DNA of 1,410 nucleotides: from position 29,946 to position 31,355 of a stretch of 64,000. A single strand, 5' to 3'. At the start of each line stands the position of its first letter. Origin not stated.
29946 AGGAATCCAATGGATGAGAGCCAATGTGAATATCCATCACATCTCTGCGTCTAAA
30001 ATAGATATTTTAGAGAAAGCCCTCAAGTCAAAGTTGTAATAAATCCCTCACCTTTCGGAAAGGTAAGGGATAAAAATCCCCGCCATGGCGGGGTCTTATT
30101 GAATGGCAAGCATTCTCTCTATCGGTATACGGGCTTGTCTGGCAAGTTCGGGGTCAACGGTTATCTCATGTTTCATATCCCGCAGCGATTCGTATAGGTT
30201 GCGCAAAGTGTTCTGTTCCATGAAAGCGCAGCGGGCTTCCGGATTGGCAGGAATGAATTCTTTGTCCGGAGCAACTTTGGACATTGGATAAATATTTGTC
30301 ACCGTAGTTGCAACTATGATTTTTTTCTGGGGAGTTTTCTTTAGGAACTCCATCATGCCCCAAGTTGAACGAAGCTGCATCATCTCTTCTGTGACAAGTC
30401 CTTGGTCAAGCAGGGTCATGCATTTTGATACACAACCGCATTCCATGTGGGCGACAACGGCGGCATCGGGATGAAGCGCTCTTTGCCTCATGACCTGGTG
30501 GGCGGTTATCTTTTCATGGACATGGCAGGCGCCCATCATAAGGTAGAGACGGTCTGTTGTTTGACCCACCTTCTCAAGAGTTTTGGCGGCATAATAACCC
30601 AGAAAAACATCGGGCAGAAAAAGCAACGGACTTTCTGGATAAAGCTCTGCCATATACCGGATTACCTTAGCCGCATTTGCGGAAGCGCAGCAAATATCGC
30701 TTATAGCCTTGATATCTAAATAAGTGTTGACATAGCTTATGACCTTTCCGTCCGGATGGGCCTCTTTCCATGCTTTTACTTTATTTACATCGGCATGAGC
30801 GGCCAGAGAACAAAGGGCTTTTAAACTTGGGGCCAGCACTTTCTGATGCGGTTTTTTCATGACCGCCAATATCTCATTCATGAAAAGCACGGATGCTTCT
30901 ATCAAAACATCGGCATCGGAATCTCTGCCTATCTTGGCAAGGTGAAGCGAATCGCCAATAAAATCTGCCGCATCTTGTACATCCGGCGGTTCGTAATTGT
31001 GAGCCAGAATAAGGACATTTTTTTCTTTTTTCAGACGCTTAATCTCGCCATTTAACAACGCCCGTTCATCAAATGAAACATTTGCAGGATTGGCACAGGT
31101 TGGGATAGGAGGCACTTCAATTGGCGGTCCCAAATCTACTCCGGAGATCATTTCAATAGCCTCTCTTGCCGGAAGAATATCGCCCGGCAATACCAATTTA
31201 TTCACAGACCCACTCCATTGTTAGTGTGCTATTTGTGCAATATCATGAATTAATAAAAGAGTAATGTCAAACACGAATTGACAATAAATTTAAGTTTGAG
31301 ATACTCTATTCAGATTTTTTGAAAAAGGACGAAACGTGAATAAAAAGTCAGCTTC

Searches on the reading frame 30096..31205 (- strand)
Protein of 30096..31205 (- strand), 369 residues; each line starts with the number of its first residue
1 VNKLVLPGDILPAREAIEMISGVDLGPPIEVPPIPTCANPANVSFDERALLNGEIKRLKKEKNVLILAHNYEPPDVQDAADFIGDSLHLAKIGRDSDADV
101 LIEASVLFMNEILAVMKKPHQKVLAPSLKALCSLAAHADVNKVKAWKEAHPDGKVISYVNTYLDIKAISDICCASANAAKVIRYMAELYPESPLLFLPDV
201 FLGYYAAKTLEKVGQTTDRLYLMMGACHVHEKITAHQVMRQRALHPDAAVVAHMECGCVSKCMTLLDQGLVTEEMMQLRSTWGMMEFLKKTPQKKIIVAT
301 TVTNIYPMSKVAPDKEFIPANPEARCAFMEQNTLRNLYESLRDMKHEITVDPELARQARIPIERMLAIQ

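Call 17: search_protein_families(library=pfam, proteins=[window:30096-31205:-], max_evalue=0.01)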
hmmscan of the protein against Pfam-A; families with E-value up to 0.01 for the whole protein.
window:30096-31205:- (369 aa): 1 family
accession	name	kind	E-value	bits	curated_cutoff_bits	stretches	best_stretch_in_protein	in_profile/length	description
PF02445.21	NadA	-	4.8e-88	295.5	27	1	54-367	2-295/295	Quinolinate synthetase A protein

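Call 46: find_homologous_proteins(query=window:30096-31205:-, max_evalue=1e-60)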
Query window:30096-31205:- (369 aa): 1044 proteins with E <= 1e-60 among 8000 candidates; the best 120 are listed.
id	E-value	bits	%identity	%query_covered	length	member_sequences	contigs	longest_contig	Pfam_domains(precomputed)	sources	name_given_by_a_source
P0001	4.5e-244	827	100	100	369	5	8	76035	PF02445.22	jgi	-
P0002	6.2e-217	738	92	100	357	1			PF02445.22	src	-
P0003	7.2e-216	734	89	99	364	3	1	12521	PF02445.22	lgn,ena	-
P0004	1.7e-215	733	88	100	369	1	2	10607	PF02445.22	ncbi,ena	-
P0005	7.9e-215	731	87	100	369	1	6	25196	PF02445.22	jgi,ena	-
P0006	5.3e-207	705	85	100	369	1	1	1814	PF02445.22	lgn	-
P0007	5.7e-206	701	86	96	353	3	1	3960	PF02445.22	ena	-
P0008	9.9e-206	701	84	100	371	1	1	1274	PF02445.22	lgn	-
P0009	1.7e-203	693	83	100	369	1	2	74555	PF02445.22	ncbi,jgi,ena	-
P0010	5.2e-190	649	79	100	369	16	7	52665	PF02445.22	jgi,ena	-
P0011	6.1e-188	642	76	100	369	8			PF02445.22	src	-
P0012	1.9e-187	641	78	100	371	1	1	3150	PF02445.22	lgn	-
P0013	5.6e-185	632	77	99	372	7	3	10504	PF02445.22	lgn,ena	-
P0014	1.2e-182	625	76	100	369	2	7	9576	PF02445.22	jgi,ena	-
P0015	2.4e-182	624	76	100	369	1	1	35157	PF02445.22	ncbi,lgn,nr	ncbi:MAG: quinolinate synthase [bacterium]|nr:quinolinate synthase [bacterium]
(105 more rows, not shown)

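Call 47: find_encoding_contigs(protein=P0005, flank=6000, max_places=2)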
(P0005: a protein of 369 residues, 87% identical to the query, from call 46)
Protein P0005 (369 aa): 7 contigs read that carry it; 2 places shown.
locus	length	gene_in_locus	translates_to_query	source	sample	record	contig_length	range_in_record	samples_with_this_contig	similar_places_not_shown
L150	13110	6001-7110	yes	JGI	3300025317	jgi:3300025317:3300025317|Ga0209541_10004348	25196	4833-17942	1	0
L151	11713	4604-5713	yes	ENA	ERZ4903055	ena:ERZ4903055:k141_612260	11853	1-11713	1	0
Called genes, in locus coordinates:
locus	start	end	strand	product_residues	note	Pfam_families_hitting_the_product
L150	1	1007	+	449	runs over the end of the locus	PF17936:Big_6 (faint), PF00041:fn3 (faint), PF00404:Dockerin_1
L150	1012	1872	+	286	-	-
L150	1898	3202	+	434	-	PF19077:Big_13 (faint)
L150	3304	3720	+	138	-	-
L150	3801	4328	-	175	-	PF00961:LAGLIDADG_1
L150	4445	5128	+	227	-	PF10108:DNA_pol_B_exo2, PF13482:RNase_H_2, PF03104:DNA_pol_B_exo1 (weak)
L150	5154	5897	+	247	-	-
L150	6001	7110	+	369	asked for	PF02445:NadA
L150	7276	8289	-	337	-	PF03703:bPH_2, PF04326:SLFN_AlbA_2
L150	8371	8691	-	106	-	-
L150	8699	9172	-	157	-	-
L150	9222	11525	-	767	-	PF00403:HMA, PF00122:E1-E2_ATPase, PF00702:Hydrolase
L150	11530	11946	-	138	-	PF13473:Cupredoxin_1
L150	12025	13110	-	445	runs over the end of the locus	PF00403:HMA, PF13386:DsbD_2, PF13473:Cupredoxin_1 (weak)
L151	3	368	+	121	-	?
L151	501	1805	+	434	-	PF00963:Cohesin (weak)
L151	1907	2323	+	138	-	-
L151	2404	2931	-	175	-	PF00961:LAGLIDADG_1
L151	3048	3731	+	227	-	PF10108:DNA_pol_B_exo2, PF13482:RNase_H_2, PF03104:DNA_pol_B_exo1 (weak)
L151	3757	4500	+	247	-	-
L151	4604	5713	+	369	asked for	PF02445:NadA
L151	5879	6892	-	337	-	PF03703:bPH_2, PF04326:SLFN_AlbA_2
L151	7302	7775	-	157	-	-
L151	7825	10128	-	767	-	PF00403:HMA, PF00122:E1-E2_ATPase, PF00702:Hydrolase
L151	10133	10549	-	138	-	PF13473:Cupredoxin_1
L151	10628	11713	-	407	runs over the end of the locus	?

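Call 48: find_encoding_contigs(protein=P0009, flank=6000, max_places=2)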
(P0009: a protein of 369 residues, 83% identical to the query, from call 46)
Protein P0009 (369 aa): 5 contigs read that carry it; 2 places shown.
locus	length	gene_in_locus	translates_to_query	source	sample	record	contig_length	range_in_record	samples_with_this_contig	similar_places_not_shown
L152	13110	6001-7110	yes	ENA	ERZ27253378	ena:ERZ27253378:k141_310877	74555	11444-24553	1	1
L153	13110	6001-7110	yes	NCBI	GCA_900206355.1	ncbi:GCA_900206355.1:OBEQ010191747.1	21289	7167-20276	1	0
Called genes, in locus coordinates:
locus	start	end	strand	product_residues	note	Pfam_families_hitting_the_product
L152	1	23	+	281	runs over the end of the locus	-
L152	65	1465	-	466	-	PF24161:CCDC39 (faint), PF13406:SLT_2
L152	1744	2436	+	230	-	PF18895:T4SS_pilin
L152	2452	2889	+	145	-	-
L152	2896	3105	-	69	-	-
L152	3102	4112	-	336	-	PF10432:bact-PGI_C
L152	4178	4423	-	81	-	-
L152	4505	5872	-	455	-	-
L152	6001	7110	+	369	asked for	PF02445:NadA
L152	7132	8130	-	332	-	PF03703:bPH_2, PF04326:SLFN_AlbA_2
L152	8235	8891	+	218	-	PF00849:PseudoU_synth_2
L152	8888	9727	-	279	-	-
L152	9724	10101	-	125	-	PF00072:Response_reg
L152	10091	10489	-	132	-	PF00072:Response_reg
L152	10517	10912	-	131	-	PF23198:PDE8A_N (weak), PF00072:Response_reg, PF20274:cREC_REC, PF03709:OKR_DC_1_N (weak)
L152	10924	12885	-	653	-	-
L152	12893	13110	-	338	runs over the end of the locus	PF13379:NMT1_2, PF09084:NMT1, PF12974:Phosphonate-bd (weak)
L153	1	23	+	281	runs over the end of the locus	-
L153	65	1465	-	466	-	PF24161:CCDC39 (faint), PF13406:SLT_2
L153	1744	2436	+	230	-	PF18895:T4SS_pilin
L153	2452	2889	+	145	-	-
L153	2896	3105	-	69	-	-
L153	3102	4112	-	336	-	PF10432:bact-PGI_C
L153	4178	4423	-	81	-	-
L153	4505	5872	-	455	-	-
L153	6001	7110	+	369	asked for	PF02445:NadA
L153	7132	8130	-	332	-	PF03703:bPH_2, PF04326:SLFN_AlbA_2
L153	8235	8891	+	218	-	PF00849:PseudoU_synth_2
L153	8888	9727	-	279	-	-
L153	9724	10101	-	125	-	PF00072:Response_reg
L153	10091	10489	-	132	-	PF00072:Response_reg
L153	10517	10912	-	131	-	PF23198:PDE8A_N (weak), PF00072:Response_reg, PF20274:cREC_REC, PF03709:OKR_DC_1_N (weak)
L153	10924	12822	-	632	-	PF00672:HAMP, PF00989:PAS, PF08448:PAS_4, PF13188:PAS_8, PF13426:PAS_9, PF00512:HisKA, PF02518:HATPase_c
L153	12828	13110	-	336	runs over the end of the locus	PF13379:NMT1_2, PF09084:NMT1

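Call 49: find_encoding_contigs(protein=P0010, flank=6000, max_places=2)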
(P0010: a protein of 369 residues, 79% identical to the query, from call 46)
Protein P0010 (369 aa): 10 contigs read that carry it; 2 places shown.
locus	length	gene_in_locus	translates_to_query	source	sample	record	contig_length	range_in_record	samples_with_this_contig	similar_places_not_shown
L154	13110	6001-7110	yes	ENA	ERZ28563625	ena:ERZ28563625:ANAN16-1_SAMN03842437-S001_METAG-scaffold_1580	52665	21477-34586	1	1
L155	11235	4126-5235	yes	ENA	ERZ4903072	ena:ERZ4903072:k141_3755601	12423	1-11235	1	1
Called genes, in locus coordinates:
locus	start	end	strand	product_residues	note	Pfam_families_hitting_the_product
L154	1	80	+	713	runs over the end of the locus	PF18895:T4SS_pilin (weak)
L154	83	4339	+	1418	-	PF18895:T4SS_pilin (weak)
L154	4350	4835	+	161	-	-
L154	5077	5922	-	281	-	PF01513:NAD_kinase, PF20143:NAD_kinase_C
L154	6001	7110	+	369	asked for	PF02445:NadA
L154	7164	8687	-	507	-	PF08323:Glyco_transf_5, PF13579:Glyco_trans_4_4 (faint), PF00534:Glycos_transf_1, PF13692:Glyco_trans_1_4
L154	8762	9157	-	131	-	-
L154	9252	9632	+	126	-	PF13529:Peptidase_C39_2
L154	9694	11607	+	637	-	PF12797:Fer4_2 (faint), PF12838:Fer4_7 (weak), PF13183:Fer4_8, PF13187:Fer4_9, PF13237:Fer4_10, PF13484:Fer4_16 (faint), PF13534:Fer4_17 (weak), PF02754:CCG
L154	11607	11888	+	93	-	-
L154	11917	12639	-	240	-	PF04326:SLFN_AlbA_2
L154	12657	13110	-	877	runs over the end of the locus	PF00690:Cation_ATPase_N, PF00122:E1-E2_ATPase, PF00702:Hydrolase, PF13246:Cation_ATPase, PF08282:Hydrolase_3 (faint), PF00689:Cation_ATPase_C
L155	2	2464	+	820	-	?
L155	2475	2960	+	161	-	-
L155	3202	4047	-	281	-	PF01513:NAD_kinase, PF20143:NAD_kinase_C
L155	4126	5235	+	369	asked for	PF02445:NadA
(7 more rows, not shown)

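Call 51: find_encoding_contigs(protein=P0004, flank=5000, max_places=2)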
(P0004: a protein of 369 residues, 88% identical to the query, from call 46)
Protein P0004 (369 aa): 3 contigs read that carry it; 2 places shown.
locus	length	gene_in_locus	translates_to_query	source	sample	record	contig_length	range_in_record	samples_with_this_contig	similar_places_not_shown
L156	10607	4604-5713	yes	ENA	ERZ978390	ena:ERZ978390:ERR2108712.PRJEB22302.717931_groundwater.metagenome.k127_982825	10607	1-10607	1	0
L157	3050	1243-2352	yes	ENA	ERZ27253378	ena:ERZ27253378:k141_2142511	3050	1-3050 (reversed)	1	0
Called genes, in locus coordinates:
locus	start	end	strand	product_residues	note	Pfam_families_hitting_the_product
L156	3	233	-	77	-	?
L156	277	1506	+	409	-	PF18895:T4SS_pilin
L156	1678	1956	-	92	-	-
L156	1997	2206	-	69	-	-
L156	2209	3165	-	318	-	PF10432:bact-PGI_C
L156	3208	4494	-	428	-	PF01928:CYTH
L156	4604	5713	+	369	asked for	PF02445:NadA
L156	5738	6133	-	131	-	PF01641:SelR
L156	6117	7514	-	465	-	PF13439:Glyco_transf_4, PF13477:Glyco_trans_4_2 (weak), PF13579:Glyco_trans_4_4, PF20706:GT4-conflict (weak), PF00534:Glycos_transf_1, PF13692:Glyco_trans_1_4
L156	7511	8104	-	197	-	PF09335:VTT_dom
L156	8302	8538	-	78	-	-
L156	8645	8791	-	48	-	-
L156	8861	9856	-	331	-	PF03703:bPH_2, PF04326:SLFN_AlbA_2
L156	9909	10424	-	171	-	-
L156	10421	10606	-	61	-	?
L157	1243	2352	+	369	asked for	PF02445:NadA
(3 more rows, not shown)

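Call 52: find_encoding_contigs(protein=P0003, flank=5000, max_places=2)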
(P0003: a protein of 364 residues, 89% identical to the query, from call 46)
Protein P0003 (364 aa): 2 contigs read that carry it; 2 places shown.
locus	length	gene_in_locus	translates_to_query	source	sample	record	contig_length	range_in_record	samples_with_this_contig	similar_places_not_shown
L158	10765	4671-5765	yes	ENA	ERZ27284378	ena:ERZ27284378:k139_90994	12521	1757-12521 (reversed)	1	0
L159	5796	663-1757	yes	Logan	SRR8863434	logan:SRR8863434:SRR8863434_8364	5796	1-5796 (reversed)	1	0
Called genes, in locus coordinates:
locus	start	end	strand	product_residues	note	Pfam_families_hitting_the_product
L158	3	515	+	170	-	?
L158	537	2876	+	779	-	PF01833:TIG (faint), PF00326:Peptidase_S9 (faint), PF18895:T4SS_pilin (weak)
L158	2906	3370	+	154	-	-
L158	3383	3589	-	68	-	-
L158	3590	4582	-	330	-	PF10432:bact-PGI_C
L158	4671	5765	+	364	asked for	PF02445:NadA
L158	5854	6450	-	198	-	-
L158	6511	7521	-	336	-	PF03703:bPH_2, PF04326:SLFN_AlbA_2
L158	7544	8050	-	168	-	-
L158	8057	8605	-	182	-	-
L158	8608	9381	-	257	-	PF13462:Thioredoxin_4, PF13098:Thioredoxin_2 (weak), PF01323:DSBA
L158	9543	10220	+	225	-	PF00849:PseudoU_synth_2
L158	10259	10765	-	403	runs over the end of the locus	PF00270:DEAD, PF04851:ResIII, PF00271:Helicase_C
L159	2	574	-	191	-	?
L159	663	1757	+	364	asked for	PF02445:NadA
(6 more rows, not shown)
